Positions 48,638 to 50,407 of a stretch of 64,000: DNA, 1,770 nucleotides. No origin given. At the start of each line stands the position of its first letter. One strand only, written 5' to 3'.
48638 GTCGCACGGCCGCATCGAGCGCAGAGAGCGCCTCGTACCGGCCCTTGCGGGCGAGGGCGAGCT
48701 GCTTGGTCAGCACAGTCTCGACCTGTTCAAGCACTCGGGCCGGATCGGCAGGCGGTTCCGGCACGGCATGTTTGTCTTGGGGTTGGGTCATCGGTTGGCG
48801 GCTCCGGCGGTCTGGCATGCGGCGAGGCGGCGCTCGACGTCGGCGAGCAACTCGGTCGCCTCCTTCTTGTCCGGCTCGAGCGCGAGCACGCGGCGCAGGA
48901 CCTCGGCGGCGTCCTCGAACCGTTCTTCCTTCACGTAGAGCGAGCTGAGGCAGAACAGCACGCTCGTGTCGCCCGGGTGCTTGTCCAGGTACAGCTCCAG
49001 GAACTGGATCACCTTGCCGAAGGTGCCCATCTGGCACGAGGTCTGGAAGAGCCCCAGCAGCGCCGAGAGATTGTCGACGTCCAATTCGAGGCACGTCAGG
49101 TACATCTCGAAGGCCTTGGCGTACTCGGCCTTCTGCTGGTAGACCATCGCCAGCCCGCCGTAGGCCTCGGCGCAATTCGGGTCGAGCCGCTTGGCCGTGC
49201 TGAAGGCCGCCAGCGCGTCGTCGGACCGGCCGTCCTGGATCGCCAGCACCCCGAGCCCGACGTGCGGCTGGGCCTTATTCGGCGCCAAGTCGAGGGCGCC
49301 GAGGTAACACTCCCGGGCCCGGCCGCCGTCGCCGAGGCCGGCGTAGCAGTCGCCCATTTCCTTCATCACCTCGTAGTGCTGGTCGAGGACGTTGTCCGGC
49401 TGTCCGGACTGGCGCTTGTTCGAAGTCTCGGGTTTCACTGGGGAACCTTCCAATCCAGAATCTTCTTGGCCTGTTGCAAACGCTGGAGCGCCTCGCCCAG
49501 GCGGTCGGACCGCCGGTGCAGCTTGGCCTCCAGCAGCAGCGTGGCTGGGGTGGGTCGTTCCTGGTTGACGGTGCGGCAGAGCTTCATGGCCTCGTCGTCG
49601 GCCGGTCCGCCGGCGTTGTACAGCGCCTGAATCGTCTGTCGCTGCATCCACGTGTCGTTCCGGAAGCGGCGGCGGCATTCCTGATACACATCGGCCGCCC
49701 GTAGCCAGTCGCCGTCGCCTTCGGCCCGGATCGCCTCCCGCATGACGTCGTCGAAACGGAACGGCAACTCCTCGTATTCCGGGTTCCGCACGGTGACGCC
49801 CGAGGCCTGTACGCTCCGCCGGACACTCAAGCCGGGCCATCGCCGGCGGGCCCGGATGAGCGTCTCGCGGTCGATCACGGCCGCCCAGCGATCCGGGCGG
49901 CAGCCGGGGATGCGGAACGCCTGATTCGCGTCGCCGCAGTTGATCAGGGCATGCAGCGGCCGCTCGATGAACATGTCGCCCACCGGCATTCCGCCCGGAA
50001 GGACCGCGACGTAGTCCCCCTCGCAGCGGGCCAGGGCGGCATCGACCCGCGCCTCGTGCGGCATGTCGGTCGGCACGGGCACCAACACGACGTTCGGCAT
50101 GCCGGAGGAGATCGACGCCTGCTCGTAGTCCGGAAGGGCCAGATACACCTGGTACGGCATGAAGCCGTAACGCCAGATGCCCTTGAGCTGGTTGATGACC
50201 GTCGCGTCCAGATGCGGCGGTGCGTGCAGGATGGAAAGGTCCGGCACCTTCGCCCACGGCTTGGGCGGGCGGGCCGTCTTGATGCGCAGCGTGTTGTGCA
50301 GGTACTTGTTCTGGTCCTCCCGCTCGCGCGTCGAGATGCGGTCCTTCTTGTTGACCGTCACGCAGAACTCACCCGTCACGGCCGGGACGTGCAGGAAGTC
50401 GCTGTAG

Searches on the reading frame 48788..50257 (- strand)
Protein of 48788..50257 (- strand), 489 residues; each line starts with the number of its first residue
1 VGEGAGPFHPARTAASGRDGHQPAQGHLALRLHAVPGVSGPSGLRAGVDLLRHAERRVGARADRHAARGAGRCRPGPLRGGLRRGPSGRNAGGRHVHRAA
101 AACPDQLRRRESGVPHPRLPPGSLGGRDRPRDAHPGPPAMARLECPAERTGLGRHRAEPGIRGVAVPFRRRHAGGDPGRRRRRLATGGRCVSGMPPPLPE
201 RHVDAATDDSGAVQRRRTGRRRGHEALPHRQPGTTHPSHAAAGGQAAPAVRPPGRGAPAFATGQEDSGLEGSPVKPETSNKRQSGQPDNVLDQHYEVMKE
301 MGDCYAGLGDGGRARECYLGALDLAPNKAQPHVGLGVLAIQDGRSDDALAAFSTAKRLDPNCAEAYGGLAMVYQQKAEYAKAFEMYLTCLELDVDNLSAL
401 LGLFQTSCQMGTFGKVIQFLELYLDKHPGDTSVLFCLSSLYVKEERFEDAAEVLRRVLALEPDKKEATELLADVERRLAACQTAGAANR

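Call 39: search_protein_families(library=pfam, proteins=[window:48788-50257:-], max_evalue=0.001)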
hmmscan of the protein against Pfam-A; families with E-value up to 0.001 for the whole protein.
window:48788-50257:- (489 aa): 13 families
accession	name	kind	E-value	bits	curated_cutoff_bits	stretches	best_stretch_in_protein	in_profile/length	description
PF07719.23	TPR_2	-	6.2e-19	66.9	27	0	433-463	3-33/34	Tetratricopeptide repeat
PF13181.12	TPR_8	-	3.2e-15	55.4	25.7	0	363-393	1-31/34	Tetratricopeptide repeat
PF00515.34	TPR_1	-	3.6e-14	52.3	27.8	0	363-395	1-33/34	Tetratricopeptide repeat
PF14559.12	TPR_19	-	5.6e-14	52.6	25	1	309-370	5-66/68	Tetratricopeptide repeat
PF13428.12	TPR_14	-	1.1e-12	47.7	23.5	0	435-473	5-43/44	Tetratricopeptide repeat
PF13424.12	TPR_12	-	2e-12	47.6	30.1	1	332-392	6-74/77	Tetratricopeptide repeat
PF13176.12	TPR_7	-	7.6e-12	44.8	27.9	0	437-466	5-34/36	Tetratricopeptide repeat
PF13414.12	TPR_11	-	2.8e-11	43.4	26.8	0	341-376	6-41/42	TPR repeat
PF13432.12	TPR_16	-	9.4e-11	42.4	32.7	3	302-361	4-63/65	Tetratricopeptide repeat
PF13431.12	TPR_17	-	1.7e-08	34.5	24.4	0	317-349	1-33/34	Tetratricopeptide repeat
PF23914.1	TPR_CcmH_CycH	-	7.9e-07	29.5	42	1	324-426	45-150/158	Cytochrome c-type biogenesis protein H TPR domain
PF13371.12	TPR_9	-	1.3e-06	28.8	35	0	337-393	3-59/73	Tetratricopeptide repeat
PF25063.1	ARM_TT21_C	-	0.00013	22.3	35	0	436-473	100-137/209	Tetratricopeptide repeat protein 21 C-terminal ARM domain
